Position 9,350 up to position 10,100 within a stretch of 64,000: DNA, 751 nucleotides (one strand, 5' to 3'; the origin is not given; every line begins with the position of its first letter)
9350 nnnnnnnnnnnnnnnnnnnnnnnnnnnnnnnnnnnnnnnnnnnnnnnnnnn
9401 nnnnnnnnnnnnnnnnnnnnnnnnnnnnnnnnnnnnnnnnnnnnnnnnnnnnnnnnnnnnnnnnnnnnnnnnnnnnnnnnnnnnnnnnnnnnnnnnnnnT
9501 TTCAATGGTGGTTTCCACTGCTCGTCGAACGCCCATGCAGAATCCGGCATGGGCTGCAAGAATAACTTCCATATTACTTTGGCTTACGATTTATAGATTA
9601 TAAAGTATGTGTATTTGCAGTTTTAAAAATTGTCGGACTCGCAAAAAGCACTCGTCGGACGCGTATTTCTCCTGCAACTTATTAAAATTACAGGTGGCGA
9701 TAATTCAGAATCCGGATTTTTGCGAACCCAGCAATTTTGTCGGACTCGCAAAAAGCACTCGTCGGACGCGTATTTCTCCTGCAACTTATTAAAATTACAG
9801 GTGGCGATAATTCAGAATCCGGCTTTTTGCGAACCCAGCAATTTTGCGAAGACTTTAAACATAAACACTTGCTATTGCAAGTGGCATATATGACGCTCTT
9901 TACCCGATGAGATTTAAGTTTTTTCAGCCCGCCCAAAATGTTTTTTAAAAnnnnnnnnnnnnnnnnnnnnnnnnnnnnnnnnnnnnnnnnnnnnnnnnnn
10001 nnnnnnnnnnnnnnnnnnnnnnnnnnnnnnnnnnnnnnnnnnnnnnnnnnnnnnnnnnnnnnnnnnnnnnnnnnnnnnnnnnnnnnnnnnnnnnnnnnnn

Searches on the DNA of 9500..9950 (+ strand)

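Call 19: build_rna_model(alignment_id=A2, structure=none)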
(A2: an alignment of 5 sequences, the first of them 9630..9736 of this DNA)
Model R1 built from alignment A2 (5 sequences, 108 columns); structure: none (sequence only).
model positions 107; base pairs 0; branch points 0; effective number of sequences 2.88; information 0.537 bits per position. No base pairs: searches with it score sequence only.

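Call 20: search_with_rna_model(model_id=R1, sources=[window, L001], filters=off, max_evalue=10)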
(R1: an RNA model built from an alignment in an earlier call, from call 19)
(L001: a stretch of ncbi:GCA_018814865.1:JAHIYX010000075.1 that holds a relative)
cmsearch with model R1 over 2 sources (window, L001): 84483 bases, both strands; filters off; matches with E-value up to 10: 53.
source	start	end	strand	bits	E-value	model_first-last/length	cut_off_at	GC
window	9737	9842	+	96.6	4.8e-29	1-106/107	-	0.45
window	9630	9735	+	96.2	6.5e-29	1-106/107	-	0.44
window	21311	21414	+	89.1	1.1e-26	2-105/107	-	0.45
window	61724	61827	+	86.1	9.4e-26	1-104/107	-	0.37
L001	10729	10832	-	86.1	9.4e-26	1-104/107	-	0.37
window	62604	62705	+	79.9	8.1e-24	1-103/107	-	0.41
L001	9851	9952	-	79.9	8.1e-24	1-103/107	-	0.41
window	9741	9839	-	13.6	0.0038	3-101/107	-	0.47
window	9631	9730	-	10.2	0.044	5-104/107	-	0.45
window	61737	61791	-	8.9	0.11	39-92/107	-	0.33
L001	10765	10819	+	8.9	0.11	39-92/107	-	0.33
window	34852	34883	-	8.3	0.17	53-85/107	-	0.41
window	62604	62673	-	8.3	0.17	39-105/107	-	0.41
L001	9883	9952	+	8.3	0.17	39-105/107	-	0.41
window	48227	48283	+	8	0.21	34-89/107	-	0.35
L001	3692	3733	-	6.2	0.79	41-89/107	-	0.36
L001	3707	3742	+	4.2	3.2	35-80/107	-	0.39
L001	14317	14337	-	3.7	4.6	69-89/107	-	0.48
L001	12676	12741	+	3.3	6.2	4-75/107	-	0.32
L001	18600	18628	+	3.3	6.3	53-86/107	-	0.38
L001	15247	15265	+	3.2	6.6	62-80/107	-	0.63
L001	738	769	-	2.9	8.5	74-105/107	-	0.34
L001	12288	12330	-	2.8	8.9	43-78/107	-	0.4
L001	7882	7930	-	2.8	9.1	38-84/107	-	0.45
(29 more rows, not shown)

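Call 22: search_rna_families(source=window, start=9500, end=9950, threshold=evalue, max_evalue=10)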
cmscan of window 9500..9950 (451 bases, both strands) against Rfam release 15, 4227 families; matches with E-value up to 10: 3.
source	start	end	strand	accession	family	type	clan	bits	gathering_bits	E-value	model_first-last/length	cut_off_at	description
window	9791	9845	-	RF03131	L25-Gammaproteobacteria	Cis-reg; leader;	-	22.5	34.1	0.015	1-26/26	no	L25-Gammaproteobacteria ribosomal protein leader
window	9684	9738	-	RF03131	L25-Gammaproteobacteria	Cis-reg; leader;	-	22.5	34.1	0.015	1-26/26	no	L25-Gammaproteobacteria ribosomal protein leader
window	9643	9728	-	RF01394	isrK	Gene; sRNA;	-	11.4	50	6.4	1-77/77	no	isrK Hfq binding RNA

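Call 30: search_with_rna_model(model_id=R1, sources=[L012, L013, L014, L015, L016, L017], filters=off, max_evalue=1)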
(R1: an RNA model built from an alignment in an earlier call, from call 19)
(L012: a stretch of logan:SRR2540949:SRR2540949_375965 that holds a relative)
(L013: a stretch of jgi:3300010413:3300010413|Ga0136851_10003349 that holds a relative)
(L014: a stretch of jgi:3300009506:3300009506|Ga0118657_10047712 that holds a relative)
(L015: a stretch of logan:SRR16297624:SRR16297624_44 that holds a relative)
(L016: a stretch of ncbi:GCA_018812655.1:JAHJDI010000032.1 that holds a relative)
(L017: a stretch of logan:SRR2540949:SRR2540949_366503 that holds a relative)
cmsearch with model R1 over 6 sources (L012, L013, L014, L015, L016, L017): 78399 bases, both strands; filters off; matches with E-value up to 1: 9.
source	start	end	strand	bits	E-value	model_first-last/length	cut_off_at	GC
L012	3811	3914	-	86.1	8.7e-26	1-104/107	-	0.37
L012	2933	3034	-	79.9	7.5e-24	1-103/107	-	0.41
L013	8167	8226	-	15.6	0.00084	1-74/107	-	0.5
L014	832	891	-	15.6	0.00084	1-74/107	-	0.5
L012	3847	3901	+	8.9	0.1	39-92/107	-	0.33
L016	13633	13664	-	8.7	0.12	45-77/107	-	0.28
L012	2965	3034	+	8.3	0.16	39-105/107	-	0.41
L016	8217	8265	-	7.2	0.35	26-74/107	-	0.24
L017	4895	4943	-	7.2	0.35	26-74/107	-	0.24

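Call 41: search_with_rna_model(model_id=R1, sources=[L018, L019], filters=off, max_evalue=1)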
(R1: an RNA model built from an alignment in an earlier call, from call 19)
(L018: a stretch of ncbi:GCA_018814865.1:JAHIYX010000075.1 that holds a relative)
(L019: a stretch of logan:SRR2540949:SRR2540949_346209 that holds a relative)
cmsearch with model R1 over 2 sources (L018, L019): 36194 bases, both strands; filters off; matches with E-value up to 1: 9.
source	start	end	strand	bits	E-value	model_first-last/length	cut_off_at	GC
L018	4693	4798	-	96.6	2.1e-29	1-106/107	-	0.45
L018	4800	4905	-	96.2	2.8e-29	1-106/107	-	0.44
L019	1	30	-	15.3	0.00047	1-30/107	-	0.53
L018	4696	4794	+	13.6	0.0016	3-101/107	-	0.47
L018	4805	4904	+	10.2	0.019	5-104/107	-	0.45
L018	16814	16843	-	7.2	0.16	58-87/107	-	0.3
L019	11939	11968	-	7.2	0.16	58-87/107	-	0.3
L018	6448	6479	+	4.8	0.94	12-49/107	-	0.38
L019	1573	1604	+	4.8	0.94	12-49/107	-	0.38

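Call 45: search_with_rna_model(model_id=R1, sources=[L020, L021, L022], filters=off, max_evalue=1, show_alignments=4)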
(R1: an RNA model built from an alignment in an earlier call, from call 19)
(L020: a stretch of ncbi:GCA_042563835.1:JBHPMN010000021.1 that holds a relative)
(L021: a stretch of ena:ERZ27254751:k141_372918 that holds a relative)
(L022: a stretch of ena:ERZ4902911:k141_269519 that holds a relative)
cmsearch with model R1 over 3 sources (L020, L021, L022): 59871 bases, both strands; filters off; matches with E-value up to 1: 1.
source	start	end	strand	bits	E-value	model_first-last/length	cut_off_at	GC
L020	9161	9234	+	7.1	0.29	35-103/107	-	0.43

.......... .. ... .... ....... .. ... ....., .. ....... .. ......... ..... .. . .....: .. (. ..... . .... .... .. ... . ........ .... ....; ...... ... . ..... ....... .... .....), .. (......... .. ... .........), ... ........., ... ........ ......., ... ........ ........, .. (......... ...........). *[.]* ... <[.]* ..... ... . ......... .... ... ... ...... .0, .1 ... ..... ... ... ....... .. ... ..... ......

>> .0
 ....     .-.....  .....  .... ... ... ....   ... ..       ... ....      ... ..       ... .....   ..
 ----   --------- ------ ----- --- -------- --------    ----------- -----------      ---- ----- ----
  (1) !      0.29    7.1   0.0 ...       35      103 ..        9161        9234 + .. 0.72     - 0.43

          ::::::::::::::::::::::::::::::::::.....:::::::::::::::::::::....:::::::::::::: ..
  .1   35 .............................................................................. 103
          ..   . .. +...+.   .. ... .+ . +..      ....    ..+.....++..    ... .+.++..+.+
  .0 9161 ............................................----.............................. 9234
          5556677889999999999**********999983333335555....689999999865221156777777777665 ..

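Call 53: search_dna_similar(query=window:9630-9843:+, collection=plasmids, mode=distant, max_evalue=0.01, max_rows=10)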
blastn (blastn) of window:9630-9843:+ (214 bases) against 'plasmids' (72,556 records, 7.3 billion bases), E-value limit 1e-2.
No match.

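Call 66: search_with_rna_model(model_id=R1, sources=[L023, L024, L025, L026, L002, L003, L004, L005, L006, L007, L008, L009, L010, L011], max_evalue=1)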
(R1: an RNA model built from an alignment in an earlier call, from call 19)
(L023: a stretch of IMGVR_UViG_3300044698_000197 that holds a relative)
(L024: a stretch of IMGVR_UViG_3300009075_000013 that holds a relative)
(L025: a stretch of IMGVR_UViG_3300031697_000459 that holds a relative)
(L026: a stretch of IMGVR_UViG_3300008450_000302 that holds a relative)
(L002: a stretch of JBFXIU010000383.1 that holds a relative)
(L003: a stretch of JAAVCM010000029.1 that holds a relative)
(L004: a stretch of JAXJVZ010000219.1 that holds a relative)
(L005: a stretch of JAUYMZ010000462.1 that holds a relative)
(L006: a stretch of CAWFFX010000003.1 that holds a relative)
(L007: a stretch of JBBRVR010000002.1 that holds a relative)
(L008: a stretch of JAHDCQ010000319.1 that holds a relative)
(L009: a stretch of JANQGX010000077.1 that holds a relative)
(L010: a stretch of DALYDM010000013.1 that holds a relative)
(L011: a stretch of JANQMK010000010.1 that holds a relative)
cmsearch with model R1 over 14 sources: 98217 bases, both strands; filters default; matches with E-value up to 1: 1.
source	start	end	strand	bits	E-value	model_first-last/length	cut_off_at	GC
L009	2119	2173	+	16.2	0.00066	2-58/107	-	0.29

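Call 76: search_with_rna_model(model_id=R1, sources=[L027, L028, L029], filters=off, max_evalue=1)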
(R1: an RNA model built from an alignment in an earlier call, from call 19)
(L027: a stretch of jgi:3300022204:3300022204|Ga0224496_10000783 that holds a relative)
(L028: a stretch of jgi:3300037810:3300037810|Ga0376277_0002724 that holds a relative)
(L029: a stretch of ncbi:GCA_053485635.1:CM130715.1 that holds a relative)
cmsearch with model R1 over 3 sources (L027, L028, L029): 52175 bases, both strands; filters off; matches with E-value up to 1: 0.
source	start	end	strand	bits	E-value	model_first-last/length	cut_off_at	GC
